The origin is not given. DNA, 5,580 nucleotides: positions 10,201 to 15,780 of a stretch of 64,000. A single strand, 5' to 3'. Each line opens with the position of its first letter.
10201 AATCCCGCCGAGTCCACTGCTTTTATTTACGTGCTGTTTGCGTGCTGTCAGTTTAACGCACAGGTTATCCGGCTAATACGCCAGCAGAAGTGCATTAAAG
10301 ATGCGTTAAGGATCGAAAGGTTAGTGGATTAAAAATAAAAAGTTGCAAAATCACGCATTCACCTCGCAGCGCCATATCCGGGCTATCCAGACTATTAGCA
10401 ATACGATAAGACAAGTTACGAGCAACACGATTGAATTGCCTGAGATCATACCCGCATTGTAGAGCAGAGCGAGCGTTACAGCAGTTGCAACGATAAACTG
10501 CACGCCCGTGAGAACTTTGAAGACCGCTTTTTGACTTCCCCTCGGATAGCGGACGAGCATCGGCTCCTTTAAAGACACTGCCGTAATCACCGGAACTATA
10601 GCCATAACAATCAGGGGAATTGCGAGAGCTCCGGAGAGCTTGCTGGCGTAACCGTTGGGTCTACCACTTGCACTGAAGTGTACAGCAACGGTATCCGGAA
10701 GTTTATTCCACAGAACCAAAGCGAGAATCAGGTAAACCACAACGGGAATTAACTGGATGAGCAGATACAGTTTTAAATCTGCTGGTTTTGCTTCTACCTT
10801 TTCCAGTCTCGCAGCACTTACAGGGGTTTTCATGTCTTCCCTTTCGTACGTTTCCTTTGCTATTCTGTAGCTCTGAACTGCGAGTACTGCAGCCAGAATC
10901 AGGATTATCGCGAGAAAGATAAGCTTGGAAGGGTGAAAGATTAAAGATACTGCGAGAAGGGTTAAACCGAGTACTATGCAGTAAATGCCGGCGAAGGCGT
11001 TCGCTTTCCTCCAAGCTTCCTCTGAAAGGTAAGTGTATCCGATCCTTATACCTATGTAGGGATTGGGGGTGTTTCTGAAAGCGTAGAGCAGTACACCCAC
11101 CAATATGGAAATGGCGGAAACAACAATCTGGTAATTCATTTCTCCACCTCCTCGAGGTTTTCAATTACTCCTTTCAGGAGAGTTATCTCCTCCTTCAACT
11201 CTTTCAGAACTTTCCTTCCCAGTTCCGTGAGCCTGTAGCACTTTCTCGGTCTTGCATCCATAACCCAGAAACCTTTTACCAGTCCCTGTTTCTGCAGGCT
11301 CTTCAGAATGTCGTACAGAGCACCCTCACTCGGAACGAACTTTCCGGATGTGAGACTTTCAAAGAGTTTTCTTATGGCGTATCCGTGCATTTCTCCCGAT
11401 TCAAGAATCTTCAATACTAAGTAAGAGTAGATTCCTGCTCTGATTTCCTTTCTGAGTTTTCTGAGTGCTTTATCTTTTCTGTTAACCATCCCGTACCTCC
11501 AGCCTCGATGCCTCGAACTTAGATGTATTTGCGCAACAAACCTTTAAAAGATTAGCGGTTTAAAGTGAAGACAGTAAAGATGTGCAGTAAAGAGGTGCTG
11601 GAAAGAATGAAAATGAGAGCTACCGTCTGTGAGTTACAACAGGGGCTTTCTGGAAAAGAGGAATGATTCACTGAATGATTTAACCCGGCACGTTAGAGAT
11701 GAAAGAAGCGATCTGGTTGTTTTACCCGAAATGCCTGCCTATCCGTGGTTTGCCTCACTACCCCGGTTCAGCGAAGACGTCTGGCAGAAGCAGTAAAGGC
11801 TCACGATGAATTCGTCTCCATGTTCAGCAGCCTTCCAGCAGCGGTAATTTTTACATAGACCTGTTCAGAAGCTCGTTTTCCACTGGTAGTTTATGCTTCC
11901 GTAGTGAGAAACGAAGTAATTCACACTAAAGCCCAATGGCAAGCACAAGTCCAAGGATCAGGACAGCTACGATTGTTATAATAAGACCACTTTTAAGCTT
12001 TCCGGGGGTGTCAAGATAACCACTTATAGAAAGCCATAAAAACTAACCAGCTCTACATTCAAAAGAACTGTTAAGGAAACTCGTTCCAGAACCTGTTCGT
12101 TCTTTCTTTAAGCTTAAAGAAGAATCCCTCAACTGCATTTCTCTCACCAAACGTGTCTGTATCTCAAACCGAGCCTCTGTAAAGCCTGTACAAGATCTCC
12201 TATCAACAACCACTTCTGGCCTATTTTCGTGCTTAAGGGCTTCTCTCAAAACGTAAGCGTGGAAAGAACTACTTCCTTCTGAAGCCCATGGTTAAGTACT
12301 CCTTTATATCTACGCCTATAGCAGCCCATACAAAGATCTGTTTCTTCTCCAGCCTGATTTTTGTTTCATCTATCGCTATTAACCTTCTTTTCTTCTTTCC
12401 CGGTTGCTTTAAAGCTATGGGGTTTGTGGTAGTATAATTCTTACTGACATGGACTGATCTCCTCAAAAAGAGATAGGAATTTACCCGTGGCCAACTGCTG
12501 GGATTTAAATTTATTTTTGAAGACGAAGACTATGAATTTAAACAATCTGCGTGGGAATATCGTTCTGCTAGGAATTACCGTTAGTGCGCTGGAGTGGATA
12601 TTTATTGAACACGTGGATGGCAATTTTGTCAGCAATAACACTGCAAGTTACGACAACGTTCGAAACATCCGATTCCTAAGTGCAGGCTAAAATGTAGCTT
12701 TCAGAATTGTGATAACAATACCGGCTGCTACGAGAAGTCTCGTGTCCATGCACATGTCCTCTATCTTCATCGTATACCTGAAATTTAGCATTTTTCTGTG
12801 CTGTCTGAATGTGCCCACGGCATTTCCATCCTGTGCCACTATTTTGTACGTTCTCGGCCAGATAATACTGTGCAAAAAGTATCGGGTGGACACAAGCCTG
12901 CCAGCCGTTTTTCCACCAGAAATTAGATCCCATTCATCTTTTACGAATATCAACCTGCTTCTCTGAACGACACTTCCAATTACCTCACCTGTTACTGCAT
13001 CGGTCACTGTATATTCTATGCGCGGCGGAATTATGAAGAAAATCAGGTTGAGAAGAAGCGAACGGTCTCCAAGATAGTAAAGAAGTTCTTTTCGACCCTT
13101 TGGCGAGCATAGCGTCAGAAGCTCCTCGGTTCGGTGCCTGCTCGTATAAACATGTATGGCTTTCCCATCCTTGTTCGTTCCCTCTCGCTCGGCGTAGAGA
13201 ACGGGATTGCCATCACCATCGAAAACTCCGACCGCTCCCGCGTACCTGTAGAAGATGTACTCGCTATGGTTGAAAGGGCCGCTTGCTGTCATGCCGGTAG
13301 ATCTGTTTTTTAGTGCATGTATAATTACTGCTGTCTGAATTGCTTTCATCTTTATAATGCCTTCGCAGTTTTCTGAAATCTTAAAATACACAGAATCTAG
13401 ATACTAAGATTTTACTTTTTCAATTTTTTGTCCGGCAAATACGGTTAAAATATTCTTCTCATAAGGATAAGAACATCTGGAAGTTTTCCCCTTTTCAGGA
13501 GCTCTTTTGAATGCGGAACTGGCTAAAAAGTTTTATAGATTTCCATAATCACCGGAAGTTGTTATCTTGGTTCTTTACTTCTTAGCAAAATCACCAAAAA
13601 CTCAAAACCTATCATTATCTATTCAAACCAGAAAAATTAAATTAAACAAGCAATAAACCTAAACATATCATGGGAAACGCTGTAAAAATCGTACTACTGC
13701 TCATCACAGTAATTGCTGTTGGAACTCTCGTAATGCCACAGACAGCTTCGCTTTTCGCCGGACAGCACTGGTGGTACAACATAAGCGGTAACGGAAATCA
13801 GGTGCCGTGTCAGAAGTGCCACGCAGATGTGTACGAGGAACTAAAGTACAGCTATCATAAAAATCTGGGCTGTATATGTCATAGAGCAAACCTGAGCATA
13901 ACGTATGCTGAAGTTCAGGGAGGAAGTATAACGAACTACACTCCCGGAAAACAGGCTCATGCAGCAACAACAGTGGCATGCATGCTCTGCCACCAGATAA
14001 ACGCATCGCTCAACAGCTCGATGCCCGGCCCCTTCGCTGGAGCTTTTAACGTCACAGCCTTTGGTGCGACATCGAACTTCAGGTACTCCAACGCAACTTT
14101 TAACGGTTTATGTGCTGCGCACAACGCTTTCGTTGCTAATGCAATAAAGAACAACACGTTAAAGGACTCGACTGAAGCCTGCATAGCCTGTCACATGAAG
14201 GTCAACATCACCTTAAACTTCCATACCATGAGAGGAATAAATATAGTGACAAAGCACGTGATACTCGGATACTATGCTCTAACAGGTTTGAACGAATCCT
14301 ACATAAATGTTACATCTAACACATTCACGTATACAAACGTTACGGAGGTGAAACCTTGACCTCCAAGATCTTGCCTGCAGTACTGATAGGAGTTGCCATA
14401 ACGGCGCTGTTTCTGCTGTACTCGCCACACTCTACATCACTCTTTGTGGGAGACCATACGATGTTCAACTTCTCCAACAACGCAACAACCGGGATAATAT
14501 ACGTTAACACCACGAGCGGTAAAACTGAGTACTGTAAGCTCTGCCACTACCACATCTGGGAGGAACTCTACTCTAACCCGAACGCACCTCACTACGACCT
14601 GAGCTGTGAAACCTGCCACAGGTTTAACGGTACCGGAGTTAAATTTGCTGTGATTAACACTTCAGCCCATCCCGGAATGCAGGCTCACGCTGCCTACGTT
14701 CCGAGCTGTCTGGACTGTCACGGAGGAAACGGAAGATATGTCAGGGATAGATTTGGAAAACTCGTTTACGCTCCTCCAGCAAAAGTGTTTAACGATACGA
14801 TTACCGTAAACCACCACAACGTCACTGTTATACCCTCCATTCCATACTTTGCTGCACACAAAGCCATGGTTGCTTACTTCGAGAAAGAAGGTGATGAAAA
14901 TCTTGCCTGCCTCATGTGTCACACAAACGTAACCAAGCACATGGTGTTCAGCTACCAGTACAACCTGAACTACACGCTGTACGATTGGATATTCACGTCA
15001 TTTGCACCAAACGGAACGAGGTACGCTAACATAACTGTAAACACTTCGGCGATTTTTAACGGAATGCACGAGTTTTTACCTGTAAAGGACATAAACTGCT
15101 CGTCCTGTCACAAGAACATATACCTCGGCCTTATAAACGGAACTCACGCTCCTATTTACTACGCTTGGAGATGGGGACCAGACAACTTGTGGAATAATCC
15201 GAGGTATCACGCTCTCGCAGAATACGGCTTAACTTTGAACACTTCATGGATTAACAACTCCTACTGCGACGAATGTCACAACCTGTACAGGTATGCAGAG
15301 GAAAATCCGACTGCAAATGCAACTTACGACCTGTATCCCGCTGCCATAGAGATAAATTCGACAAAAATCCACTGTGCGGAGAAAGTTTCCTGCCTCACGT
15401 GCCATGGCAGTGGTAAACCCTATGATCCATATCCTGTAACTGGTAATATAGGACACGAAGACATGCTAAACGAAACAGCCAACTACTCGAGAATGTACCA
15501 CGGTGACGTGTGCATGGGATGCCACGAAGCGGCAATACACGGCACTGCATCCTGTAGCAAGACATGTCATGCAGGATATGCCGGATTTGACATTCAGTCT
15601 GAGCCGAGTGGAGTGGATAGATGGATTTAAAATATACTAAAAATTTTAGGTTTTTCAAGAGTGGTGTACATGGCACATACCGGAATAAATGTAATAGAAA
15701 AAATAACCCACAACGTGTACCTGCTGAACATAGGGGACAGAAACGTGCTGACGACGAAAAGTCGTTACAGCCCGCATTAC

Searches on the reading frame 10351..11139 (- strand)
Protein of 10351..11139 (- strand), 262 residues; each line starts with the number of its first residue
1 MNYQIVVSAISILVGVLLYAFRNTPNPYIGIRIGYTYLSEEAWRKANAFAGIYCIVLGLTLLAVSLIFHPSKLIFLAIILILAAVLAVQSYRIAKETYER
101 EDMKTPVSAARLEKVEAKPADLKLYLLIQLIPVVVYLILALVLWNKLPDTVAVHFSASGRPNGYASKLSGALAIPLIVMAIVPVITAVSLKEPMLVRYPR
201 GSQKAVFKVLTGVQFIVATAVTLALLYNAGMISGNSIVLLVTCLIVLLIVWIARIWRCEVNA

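Call 77: search_protein_families(library=pfam, proteins=[window:10351-11139:-], max_evalue=0.001)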
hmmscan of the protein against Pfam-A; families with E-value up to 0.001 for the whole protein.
window:10351-11139:- (262 aa): 2 families
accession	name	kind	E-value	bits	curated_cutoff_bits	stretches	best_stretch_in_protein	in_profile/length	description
PF07853.16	DUF1648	-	2.1e-15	56.5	28.7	1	133-178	3-48/49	Domain of unknown function (DUF1648)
PF13630.11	SdpI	-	1.2e-12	48.2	28.2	1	24-87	3-68/71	SdpI/YfhL protein family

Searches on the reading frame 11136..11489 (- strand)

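Call 77: search_protein_families(library=pfam, proteins=[window:11136-11489:-], max_evalue=0.001)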
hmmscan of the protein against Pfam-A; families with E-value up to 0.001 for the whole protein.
window:11136-11489:- (117 aa): 1 family
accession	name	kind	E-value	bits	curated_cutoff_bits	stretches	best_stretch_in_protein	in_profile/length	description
PF03551.20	PadR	-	1.1e-22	80.2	27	1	25-97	1-75/75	Transcriptional regulator PadR-like family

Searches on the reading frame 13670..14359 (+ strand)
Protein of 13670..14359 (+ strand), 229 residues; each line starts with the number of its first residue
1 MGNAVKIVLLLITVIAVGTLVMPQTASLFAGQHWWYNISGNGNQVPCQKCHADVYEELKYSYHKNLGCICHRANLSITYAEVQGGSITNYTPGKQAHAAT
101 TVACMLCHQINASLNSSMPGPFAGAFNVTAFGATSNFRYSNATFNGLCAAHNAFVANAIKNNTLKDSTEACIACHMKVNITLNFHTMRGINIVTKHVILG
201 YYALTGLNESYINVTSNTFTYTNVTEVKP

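Call 71: search_solved_structures(query=window:13670-14359:+, max_evalue=0.01)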
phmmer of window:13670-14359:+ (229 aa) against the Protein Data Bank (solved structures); distinct sequences matched with E-value up to 0.01: 1.
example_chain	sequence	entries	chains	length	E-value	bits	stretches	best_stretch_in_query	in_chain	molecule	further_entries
8e5g_A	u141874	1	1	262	3.5e-44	154.4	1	3-191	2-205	c-type cytochrome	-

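Call 77: search_protein_families(library=pfam, proteins=[window:13670-14359:+], max_evalue=0.001)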
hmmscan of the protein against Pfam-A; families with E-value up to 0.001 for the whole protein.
window:13670-14359:+ (229 aa): 1 family
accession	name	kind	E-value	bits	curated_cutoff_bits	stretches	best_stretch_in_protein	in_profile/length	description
PF14537.11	Cytochrom_c3_2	-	0.00081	20.3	25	0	43-110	5-66/79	Cytochrome c3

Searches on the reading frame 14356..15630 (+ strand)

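Call 77: search_protein_families(library=pfam, proteins=[window:14356-15630:+], max_evalue=0.001)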
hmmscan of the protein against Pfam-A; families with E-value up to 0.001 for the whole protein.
window:14356-15630:+ (424 aa): 1 family
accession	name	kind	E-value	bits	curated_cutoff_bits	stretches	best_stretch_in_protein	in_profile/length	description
PF14522.11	Cytochrome_C7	-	2e-05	24.7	24.8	0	56-122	12-66/67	Cytochrome c7 and related cytochrome c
